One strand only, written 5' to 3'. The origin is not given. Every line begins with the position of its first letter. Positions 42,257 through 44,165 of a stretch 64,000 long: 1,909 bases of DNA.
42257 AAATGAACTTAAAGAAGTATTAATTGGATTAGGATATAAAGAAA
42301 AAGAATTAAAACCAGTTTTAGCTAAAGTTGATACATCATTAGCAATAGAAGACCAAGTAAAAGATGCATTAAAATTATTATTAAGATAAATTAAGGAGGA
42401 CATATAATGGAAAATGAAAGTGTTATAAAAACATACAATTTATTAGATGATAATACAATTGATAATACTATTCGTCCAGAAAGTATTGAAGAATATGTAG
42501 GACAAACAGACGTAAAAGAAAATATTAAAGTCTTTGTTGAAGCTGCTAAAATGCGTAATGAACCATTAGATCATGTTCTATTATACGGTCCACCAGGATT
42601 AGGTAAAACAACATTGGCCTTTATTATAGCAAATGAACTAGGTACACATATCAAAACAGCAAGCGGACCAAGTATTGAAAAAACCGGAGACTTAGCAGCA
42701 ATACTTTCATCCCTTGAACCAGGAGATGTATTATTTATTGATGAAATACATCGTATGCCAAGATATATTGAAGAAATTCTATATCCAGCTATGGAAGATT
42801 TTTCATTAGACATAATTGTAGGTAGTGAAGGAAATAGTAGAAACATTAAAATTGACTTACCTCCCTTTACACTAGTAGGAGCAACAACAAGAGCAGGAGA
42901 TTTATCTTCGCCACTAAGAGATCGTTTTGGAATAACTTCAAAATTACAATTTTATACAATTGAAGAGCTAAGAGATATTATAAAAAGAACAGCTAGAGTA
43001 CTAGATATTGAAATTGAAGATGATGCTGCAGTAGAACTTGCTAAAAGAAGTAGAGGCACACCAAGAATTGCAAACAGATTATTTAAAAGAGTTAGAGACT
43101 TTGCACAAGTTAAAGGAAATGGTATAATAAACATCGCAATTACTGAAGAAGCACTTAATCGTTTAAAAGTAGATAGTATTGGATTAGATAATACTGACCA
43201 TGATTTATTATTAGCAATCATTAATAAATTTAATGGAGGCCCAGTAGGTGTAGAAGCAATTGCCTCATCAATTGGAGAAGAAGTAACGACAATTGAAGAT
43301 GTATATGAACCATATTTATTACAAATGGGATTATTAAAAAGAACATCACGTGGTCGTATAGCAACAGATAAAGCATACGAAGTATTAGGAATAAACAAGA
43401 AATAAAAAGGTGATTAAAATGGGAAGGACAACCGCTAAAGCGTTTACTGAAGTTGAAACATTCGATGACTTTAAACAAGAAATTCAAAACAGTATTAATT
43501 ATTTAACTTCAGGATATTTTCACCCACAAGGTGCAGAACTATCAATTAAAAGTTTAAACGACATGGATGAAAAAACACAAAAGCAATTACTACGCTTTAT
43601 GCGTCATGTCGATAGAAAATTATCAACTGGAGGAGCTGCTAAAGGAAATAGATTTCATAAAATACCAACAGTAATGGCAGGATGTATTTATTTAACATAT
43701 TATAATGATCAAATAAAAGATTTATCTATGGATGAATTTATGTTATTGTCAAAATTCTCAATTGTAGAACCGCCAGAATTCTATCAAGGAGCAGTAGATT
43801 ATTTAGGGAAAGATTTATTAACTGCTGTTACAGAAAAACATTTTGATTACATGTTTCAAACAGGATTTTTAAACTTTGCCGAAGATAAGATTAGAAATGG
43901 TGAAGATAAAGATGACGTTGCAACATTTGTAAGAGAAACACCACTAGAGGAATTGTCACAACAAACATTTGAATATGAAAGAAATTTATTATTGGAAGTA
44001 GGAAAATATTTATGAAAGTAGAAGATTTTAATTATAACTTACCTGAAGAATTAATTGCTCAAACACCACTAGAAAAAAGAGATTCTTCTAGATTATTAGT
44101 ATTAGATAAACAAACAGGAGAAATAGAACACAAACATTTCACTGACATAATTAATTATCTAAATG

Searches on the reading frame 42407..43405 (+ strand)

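Call 8: search_protein_families(library=pfam, proteins=[window:42407-43405:+], max_evalue=0.001)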
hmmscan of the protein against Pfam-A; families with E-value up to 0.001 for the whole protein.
window:42407-43405:+ (332 aa): 11 families
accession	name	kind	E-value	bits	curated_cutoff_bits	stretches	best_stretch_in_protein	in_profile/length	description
PF05496.18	RuvB_N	-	1.3e-76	256.2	27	1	22-180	1-159/159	Holliday junction DNA helicase RuvB P-loop domain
PF17864.7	AAA_lid_4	-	1.4e-31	108.5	27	1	183-256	1-74/74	RuvB AAA lid domain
PF05491.19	RuvB_C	-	1.4e-25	89.5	24.7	1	258-327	2-71/72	RuvB C-terminal winged helix domain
PF00004.35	AAA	-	2.7e-20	73.6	21.2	1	57-177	1-126/131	ATPase family associated with various cellular activities (AAA)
PF07728.20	AAA_5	-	1.8e-08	34.9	22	1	56-174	1-139/139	AAA domain (dynein-related subfamily)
PF06068.19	TIP49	-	2e-06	27.7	23.8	1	23-83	18-79/347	TIP49 P-loop domain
PF00910.28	RNA_helicase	-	4e-05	24.5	21.5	1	57-120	1-64/105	RNA helicase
PF13173.12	AAA_14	-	4.4e-05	23.9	27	1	57-137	5-94/129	AAA domain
PF01078.27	Mg_chelatase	-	0.00022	21.1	20.3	0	55-75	23-43/207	Magnesium chelatase, subunit ChlI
PF20720.3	nSTAND3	-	0.00079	19.6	27.2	0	54-80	17-43/155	Novel STAND NTPase 3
PF13191.12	AAA_16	-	0.00091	20.2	32.6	0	50-81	21-51/167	AAA ATPase domain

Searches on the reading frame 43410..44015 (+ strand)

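Call 8: search_protein_families(library=pfam, proteins=[window:43410-44015:+], max_evalue=0.001)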
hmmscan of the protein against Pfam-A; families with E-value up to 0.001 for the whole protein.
window:43410-44015:+ (201 aa): 0 families

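Call 55: search_protein_families(library=pfam, proteins=[window:43410-44015:+], max_evalue=0.05)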
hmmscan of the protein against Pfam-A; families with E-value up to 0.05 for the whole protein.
window:43410-44015:+ (201 aa): 1 family
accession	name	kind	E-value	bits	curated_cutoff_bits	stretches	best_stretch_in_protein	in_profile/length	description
PF18849.6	baeRF_family7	-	0.033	14.8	27.2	0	8-72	29-86/144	Bacterial archaeo-eukaryotic release factor family 7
